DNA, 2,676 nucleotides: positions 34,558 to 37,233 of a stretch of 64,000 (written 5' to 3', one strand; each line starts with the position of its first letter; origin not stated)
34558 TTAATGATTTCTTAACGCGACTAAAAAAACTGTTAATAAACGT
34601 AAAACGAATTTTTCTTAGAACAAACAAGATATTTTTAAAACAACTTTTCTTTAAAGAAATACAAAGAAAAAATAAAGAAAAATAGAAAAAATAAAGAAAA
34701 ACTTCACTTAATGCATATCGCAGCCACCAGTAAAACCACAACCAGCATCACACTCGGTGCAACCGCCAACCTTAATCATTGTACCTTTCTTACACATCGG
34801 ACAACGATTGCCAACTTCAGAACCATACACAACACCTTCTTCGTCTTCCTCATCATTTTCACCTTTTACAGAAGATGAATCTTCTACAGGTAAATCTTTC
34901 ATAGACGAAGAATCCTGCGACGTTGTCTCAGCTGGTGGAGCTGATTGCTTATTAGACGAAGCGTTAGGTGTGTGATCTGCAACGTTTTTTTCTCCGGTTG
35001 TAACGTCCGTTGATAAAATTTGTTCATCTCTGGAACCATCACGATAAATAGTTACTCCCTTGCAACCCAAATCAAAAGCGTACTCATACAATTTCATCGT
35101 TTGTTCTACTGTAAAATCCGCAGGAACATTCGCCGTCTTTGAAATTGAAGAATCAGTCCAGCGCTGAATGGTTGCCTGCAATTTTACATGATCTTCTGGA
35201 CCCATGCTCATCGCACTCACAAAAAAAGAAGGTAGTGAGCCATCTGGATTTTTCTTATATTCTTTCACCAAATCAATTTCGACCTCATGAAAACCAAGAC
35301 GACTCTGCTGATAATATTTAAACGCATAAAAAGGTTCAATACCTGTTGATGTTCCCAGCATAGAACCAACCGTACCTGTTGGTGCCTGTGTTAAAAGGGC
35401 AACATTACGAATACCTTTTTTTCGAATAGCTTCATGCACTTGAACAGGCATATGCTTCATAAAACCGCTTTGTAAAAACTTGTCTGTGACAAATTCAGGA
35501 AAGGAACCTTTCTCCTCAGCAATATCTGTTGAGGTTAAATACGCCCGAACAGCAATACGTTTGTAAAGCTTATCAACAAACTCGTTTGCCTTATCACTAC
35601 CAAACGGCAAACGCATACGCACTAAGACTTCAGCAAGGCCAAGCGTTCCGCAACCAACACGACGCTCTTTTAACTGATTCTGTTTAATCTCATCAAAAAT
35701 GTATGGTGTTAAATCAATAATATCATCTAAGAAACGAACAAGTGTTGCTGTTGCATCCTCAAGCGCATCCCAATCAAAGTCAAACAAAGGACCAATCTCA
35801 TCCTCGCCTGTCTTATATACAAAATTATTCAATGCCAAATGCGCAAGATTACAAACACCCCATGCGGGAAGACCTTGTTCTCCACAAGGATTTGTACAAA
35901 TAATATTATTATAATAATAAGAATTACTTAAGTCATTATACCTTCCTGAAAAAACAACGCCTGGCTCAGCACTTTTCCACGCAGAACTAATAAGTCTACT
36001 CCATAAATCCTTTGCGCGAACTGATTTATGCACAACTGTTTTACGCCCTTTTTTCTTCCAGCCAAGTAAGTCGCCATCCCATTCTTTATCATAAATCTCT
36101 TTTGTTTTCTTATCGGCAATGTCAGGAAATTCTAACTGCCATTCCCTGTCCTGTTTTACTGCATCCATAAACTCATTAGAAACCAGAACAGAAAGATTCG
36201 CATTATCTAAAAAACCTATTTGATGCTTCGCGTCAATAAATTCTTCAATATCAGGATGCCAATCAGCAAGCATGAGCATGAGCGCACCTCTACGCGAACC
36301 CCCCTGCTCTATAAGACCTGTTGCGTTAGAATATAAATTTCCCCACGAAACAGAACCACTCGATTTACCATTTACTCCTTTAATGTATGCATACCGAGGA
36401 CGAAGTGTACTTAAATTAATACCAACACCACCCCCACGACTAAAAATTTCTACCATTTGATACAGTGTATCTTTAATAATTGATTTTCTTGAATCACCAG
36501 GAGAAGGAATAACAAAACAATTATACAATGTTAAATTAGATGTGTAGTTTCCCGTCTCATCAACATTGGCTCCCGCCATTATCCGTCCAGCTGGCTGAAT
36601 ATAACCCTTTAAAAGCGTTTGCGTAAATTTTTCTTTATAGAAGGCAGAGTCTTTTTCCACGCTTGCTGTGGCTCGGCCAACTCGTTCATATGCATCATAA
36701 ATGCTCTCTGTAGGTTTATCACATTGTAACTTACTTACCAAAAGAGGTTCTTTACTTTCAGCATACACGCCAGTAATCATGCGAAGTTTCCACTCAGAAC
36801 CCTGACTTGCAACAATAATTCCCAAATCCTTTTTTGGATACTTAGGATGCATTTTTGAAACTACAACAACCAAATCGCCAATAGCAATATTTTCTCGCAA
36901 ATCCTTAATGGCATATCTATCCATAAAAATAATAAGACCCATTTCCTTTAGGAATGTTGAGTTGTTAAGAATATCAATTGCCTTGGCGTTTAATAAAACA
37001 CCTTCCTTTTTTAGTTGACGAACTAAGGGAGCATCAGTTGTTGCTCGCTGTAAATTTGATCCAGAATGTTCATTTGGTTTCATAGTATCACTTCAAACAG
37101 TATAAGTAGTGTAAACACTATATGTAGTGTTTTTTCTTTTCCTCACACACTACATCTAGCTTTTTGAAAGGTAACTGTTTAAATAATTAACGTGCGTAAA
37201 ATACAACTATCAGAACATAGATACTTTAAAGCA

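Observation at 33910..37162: Bacterial-type tandem NrdR-box operators in front of an archaeal class II RNR and a cobalamin adenosyltransferase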

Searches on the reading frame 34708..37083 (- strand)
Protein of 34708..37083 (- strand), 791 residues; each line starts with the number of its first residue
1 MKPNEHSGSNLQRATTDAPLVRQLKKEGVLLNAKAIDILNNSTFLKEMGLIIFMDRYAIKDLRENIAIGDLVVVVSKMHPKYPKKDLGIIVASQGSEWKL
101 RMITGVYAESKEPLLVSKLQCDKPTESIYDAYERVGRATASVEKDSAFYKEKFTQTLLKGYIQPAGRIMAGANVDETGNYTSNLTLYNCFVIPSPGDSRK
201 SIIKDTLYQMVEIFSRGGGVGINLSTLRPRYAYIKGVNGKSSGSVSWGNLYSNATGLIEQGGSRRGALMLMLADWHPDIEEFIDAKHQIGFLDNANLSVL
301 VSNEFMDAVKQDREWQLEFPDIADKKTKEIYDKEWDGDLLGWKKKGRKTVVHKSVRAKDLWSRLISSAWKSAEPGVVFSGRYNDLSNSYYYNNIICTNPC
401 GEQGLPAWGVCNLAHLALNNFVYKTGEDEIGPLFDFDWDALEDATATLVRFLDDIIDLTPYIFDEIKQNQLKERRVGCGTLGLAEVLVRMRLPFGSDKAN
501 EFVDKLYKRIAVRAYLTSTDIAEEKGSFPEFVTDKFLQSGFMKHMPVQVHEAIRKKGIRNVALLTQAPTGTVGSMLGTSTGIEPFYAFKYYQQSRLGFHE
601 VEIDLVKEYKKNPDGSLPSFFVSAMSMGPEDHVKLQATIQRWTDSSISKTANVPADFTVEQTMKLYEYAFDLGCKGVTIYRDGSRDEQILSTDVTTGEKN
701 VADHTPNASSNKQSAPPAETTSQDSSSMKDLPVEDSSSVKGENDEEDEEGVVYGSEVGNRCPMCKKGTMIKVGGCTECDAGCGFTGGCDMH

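Call 7: search_protein_families(library=pfam, proteins=[window:34708-37083:-])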
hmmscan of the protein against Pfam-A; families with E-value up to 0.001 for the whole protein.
window:34708-37083:- (791 aa): 2 families
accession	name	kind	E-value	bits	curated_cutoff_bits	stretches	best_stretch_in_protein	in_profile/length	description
PF02867.20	Ribonuc_red_lgC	-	1.7e-114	383.8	23.9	1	188-680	2-523/523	Ribonucleotide reductase, barrel domain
PF00317.26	Ribonuc_red_lgN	-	1e-05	26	28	0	124-173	23-73/77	Ribonucleotide reductase, all-alpha domain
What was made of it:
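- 34708..37083 (-): nrdJ, adenosylcobalamin-dependent (class II) ribonucleotide reductase, 791 aa, no ATP-cone, Cys-rich C-terminal tail. Pfam barrel domain 1.7e-114 (call 7).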

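Call 15: find_encoding_contigs(protein=window:34708-37083:-, flank=10000, max_places=10)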
Protein window:34708-37083:- (791 aa): no gene with exactly this product is on record in the collection.

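Call 16: find_related_loci(query=window:34708-37083:-, collection=genome_contigs, flank=10000)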
Query window:34708-37083:- (791 aa) in genome_contigs; peptide patterns used: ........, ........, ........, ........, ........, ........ (x = any residue, [..] = any of these).
208 stretches matched a pattern; 2 encode a relative of the query (tblastn E <= 1e-3); 2 distinct loci.
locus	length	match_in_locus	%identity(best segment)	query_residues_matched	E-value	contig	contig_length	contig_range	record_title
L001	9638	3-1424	55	295-790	5e-177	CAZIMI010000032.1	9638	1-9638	MAG TPA_asm: uncultured Methanosarcinales archaeon isolate SRP077602_co6_348 genome assembly, contig: NODE_10818_length_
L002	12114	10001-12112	43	51-675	2e-99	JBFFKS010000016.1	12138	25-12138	MAG: Xianfuyuplasma sp. isolate Mix_mud18.2022.04.106 k141_1719000_length_12138_cov_8.0000, whole genome shotgun sequenc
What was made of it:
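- Tried and rejected: The single genome_contigs scan with NrdJ gave only two distant loci (call 16).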

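Call 29: find_homologous_proteins(query=window:34708-37083:-, max_evalue=1e-50)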
Query window:34708-37083:- (791 aa): 7989 proteins with E <= 1e-50 among 8000 candidates; the best 120 are listed.
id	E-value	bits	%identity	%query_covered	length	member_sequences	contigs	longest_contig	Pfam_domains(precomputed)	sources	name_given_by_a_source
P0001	0.0e+0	1829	100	100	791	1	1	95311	PF02867.21,PF00317.27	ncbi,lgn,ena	-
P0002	0.0e+0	1408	77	99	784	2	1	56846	PF02867.21,PF00317.27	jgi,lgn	-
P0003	0.0e+0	1364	79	94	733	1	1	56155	PF02867.21,PF00317.27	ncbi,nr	ncbi:adenosylcobalamin-dependent ribonucleoside-diphosphate reductase [Candidatus Woesearchaeota arc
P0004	0.0e+0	1288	71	99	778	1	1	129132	PF02867.21,PF00317.27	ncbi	ncbi:MAG: adenosylcobalamin-dependent ribonucleoside-diphosphate reductase [Nanobdellota archaeon]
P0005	0.0e+0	1283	73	99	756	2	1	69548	PF02867.21,PF00317.27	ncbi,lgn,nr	ncbi:adenosylcobalamin-dependent ribonucleoside-diphosphate reductase [Candidatus Woesearchaeota arc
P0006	0.0e+0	1272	72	99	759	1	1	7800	PF02867.21,PF00317.27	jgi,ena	-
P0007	0.0e+0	1271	72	99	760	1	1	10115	PF02867.21,PF00317.27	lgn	-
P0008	0.0e+0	1269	69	99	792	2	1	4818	PF02867.21,PF00317.27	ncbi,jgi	jgi:ribonucleoside-diphosphate reductase alpha chain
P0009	0.0e+0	1268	70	99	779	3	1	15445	PF02867.21,PF00317.27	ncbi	ncbi:MAG: adenosylcobalamin-dependent ribonucleoside-diphosphate reductase [Nanoarchaeota archaeon]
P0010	0.0e+0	1264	71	99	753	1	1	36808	PF02867.21,PF00317.27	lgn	-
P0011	0.0e+0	1257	71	99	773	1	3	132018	PF02867.21,PF00317.27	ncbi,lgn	ncbi:MAG: adenosylcobalamin-dependent ribonucleoside-diphosphate reductase [Candidatus Woesearchaeot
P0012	0.0e+0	1254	69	100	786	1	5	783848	PF02867.21,PF00317.27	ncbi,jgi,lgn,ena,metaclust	metaclust:\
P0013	0.0e+0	1252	68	99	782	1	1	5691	PF02867.21,PF00317.27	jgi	-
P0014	0.0e+0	1250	69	100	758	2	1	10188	PF02867.21,PF00317.27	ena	-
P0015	0.0e+0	1244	66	99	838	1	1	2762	PF02867.21,PF00317.27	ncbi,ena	-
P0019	0.0e+0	1213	67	99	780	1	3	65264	PF02867.21,PF00317.27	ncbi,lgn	ncbi:MAG: adenosylcobalamin-dependent ribonucleoside-diphosphate reductase [Candidatus Nanoarchaeia 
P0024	0.0e+0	1135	63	97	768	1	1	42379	PF02867.21,PF00317.27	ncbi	ncbi:MAG: adenosylcobalamin-dependent ribonucleoside-diphosphate reductase [Candidatus Woesearchaeot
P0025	0.0e+0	1131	64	99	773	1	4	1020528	PF02867.21,PF00317.27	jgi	jgi:ribonucleoside-diphosphate reductase alpha chain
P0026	0.0e+0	1127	71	87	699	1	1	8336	PF02867.21,PF00317.27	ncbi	ncbi:MAG: adenosylcobalamin-dependent ribonucleoside-diphosphate reductase, partial [Nanobdellota ar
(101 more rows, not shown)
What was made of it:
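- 34708..37083 (-): The closest named relatives are Woesearchaeota/Nanobdellota (call 29).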

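Call 30: find_encoding_contigs(protein=P0001, flank=10000, max_places=3)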
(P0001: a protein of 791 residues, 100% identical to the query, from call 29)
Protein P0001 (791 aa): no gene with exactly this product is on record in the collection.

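Call 31: find_encoding_contigs(protein=P0002, flank=10000, max_places=3)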
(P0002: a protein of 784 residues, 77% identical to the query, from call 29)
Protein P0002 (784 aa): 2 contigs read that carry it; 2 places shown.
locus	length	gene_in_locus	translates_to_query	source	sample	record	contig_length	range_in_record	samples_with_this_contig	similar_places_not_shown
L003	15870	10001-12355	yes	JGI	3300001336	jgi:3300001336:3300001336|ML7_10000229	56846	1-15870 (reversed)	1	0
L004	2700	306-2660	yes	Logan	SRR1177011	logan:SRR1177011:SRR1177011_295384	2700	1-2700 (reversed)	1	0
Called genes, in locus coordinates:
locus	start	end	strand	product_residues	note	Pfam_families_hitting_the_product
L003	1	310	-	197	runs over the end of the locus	PF27325:MJ0538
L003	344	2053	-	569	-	-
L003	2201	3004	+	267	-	-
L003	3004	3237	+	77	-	-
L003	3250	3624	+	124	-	-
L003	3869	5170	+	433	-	PF00753:Lactamase_B, PF12706:Lactamase_B_2, PF22505:RNase_J_b_CASP, PF07521:RMMBL (weak)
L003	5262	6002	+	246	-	PF00705:PCNA_N, PF02144:Rad1 (weak), PF04139:Rad9 (weak), PF02747:PCNA_C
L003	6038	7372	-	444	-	PF03448:MgtE_N, PF00571:CBS, PF01769:MgtE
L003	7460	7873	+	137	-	PF01894:YjbQ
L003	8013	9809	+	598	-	PF00317:Ribonuc_red_lgN, PF02867:Ribonuc_red_lgC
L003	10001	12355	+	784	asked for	PF00317:Ribonuc_red_lgN (weak), PF02867:Ribonuc_red_lgC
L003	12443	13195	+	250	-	PF07714:PK_Tyr_Ser-Thr (faint)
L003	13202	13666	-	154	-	PF01923:Cob_adeno_trans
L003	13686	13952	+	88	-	-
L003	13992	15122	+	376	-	PF05833:NFACT_N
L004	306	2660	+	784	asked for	PF00317:Ribonuc_red_lgN (weak), PF02867:Ribonuc_red_lgC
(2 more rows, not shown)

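Call 32: find_encoding_contigs(protein=P0004, flank=10000, max_places=3)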
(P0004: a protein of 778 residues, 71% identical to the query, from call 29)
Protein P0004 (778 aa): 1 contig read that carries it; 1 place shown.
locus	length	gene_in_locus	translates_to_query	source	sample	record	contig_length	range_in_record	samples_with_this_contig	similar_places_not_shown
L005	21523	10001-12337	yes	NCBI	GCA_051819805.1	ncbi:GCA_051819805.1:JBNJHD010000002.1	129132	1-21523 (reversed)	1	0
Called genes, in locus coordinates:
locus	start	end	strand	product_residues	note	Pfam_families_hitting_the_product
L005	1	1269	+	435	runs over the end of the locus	PF00753:Lactamase_B, PF12706:Lactamase_B_2, PF22505:RNase_J_b_CASP, PF07521:RMMBL (weak)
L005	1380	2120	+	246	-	PF00705:PCNA_N, PF02144:Rad1 (faint), PF02747:PCNA_C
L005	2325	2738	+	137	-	PF00072:Response_reg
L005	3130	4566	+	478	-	PF22025:ThiI_fer, PF02926:THUMP, PF02568:ThiI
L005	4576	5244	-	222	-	PF20582:UPF0758_N, PF04002:RadC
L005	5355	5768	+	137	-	PF01894:YjbQ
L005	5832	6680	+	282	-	PF01435:Peptidase_M48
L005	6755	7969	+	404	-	PF00999:Na_H_Exchanger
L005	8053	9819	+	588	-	PF00317:Ribonuc_red_lgN, PF02867:Ribonuc_red_lgC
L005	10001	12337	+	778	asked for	PF00317:Ribonuc_red_lgN (weak), PF02867:Ribonuc_red_lgC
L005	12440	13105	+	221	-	PF00702:Hydrolase, PF13419:HAD_2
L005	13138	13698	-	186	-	PF01923:Cob_adeno_trans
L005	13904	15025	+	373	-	PF05833:NFACT_N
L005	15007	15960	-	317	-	PF00106:adh_short (weak), PF01073:3Beta_HSD, PF01370:Epimerase, PF02719:Polysacc_synt_2, PF04321:RmlD_sub_bind, PF05368:NmrA (weak), PF13460:NAD_binding_10, PF16363:GDP_Man_Dehyd, +1 more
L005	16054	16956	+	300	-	PF17125:Methyltr_RsmF_N, PF01189:Methyltr_RsmB-F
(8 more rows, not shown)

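Call 37: find_encoding_contigs(protein=P0012, flank=10000, max_places=2)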
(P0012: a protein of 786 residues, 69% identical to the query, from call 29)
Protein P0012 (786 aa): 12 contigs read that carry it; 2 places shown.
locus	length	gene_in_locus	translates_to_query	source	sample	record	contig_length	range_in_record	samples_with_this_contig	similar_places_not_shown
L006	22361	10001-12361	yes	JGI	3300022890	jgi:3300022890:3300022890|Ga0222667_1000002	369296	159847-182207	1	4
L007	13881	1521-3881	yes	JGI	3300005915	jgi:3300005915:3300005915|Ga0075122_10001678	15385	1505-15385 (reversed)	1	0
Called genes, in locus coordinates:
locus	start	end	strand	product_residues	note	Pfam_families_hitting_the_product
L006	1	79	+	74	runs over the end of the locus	-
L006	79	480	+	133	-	-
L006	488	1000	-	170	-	PF06414:Zeta_toxin (weak), PF13671:AAA_33 (weak)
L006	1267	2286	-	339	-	PF26550:Tricorn_2nd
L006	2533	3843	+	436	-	PF00753:Lactamase_B, PF12706:Lactamase_B_2, PF22505:RNase_J_b_CASP, PF07521:RMMBL (weak)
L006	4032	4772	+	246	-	PF00705:PCNA_N, PF04005:Hus1 (faint), PF02747:PCNA_C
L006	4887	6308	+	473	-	PF22025:ThiI_fer, PF02926:THUMP, PF02568:ThiI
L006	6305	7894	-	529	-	PF03321:GH3, PF23571:GH3_M, PF23572:GH3_C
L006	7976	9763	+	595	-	PF00317:Ribonuc_red_lgN, PF02867:Ribonuc_red_lgC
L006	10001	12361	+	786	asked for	PF00317:Ribonuc_red_lgN (weak), PF02867:Ribonuc_red_lgC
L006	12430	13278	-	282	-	-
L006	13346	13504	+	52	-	-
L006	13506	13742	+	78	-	-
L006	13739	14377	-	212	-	PF01923:Cob_adeno_trans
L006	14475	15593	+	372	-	PF05833:NFACT_N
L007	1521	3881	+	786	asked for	PF00317:Ribonuc_red_lgN (weak), PF02867:Ribonuc_red_lgC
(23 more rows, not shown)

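Call 38: find_encoding_contigs(protein=P0005, flank=10000, max_places=2)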
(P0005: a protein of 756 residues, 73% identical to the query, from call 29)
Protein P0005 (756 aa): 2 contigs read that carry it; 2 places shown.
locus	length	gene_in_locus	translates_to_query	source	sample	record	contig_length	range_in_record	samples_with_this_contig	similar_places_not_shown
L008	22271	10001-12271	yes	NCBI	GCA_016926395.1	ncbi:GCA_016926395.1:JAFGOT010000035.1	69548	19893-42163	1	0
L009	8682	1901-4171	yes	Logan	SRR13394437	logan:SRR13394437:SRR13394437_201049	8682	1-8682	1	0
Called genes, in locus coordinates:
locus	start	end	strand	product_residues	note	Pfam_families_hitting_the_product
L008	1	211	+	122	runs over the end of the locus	-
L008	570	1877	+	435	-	PF00753:Lactamase_B, PF16661:Lactamase_B_6 (faint), PF12706:Lactamase_B_2, PF22505:RNase_J_b_CASP, PF07521:RMMBL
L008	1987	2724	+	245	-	PF00705:PCNA_N, PF02144:Rad1 (faint), PF04139:Rad9 (weak), PF02747:PCNA_C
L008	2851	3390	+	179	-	PF07690:MFS_1, PF12832:MFS_1_like (weak)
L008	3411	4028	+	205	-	PF07690:MFS_1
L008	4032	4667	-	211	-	-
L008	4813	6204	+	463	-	PF02926:THUMP (weak), PF02568:ThiI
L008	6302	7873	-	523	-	PF03321:GH3, PF23571:GH3_M, PF23572:GH3_C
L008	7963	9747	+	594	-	PF00317:Ribonuc_red_lgN, PF02867:Ribonuc_red_lgC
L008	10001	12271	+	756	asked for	PF00317:Ribonuc_red_lgN (faint), PF02867:Ribonuc_red_lgC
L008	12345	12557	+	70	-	-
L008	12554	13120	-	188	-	PF01923:Cob_adeno_trans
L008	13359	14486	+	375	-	PF05833:NFACT_N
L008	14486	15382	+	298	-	PF17125:Methyltr_RsmF_N, PF01189:Methyltr_RsmB-F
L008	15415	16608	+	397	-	PF05958:tRNA_U5-meth_tr, PF05175:MTS, PF13847:Methyltransf_31 (weak)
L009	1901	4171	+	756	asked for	PF00317:Ribonuc_red_lgN (faint), PF02867:Ribonuc_red_lgC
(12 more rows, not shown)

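Call 39: find_encoding_contigs(protein=P0025, flank=10000, max_places=2)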
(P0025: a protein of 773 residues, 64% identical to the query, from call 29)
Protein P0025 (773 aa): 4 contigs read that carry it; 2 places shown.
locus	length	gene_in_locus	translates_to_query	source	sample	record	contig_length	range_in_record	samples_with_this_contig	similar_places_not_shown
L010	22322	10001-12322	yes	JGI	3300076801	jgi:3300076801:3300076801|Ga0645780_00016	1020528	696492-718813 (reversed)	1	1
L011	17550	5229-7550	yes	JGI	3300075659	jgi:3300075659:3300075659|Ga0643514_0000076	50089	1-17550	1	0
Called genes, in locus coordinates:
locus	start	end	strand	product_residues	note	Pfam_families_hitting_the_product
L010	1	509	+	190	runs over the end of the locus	-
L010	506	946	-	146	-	PF04471:Mrr_cat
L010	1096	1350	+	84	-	PF14358:DUF4405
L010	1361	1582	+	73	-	PF27309:MJ0753_N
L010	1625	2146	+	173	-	PF00210:Ferritin (weak), PF02915:Rubrerythrin, PF21349:RUBY_RBDX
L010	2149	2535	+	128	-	PF06397:Desulfoferrod_N, PF01880:Desulfoferrodox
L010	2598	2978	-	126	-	-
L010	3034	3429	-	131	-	PF22751:DUF488-N3a, PF04343:DUF488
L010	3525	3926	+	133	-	-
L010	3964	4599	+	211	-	PF00702:Hydrolase, PF06888:Put_Phosphatase (faint), PF12710:HAD, PF13419:HAD_2, PF08282:Hydrolase_3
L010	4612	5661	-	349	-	PF01544:CorA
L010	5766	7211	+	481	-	PF22025:ThiI_fer, PF02926:THUMP, PF02568:ThiI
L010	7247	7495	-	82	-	-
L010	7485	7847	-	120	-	-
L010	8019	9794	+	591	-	PF00317:Ribonuc_red_lgN, PF02867:Ribonuc_red_lgC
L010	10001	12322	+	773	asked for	PF00317:Ribonuc_red_lgN, PF02867:Ribonuc_red_lgC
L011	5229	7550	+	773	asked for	PF00317:Ribonuc_red_lgN, PF02867:Ribonuc_red_lgC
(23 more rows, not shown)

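Call 55: find_related_loci(query=A1, collection=metagenome_contigs, flank=10000)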
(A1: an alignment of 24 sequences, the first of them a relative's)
Query A1 (791 aa) in metagenome_contigs; peptide patterns used: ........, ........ (x = any residue, [..] = any of these).
600 stretches matched a pattern (row limit reached: there are more); 531 encode a relative of the query (tblastn E <= 1e-3); the best 80 are kept; 80 distinct loci.
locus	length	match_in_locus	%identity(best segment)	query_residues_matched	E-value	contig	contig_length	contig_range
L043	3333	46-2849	72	11-790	0e+0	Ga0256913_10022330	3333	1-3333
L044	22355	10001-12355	69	4-791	0e+0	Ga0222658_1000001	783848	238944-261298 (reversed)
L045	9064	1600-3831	65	24-790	0e+0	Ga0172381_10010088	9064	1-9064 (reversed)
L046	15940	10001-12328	58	13-790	0e+0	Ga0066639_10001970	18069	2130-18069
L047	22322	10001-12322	59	21-790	0e+0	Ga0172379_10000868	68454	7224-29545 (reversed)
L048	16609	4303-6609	59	11-790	0e+0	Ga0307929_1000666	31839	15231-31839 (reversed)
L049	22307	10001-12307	59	21-790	0e+0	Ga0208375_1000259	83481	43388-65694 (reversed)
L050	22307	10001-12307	58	21-790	0e+0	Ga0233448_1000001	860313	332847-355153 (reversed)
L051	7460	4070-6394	59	21-790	0e+0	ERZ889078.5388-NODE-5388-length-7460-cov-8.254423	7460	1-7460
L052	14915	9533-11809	57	15-790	0e+0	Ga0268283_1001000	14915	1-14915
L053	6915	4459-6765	58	21-790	0e+0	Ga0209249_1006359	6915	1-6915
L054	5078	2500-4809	57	21-791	0e+0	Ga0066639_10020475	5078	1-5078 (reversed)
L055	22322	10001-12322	58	21-790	0e+0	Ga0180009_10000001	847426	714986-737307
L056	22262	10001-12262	56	17-790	0e+0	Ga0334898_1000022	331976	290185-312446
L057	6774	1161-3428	56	17-790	0e+0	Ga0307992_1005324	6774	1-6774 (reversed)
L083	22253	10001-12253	55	15-790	0e+0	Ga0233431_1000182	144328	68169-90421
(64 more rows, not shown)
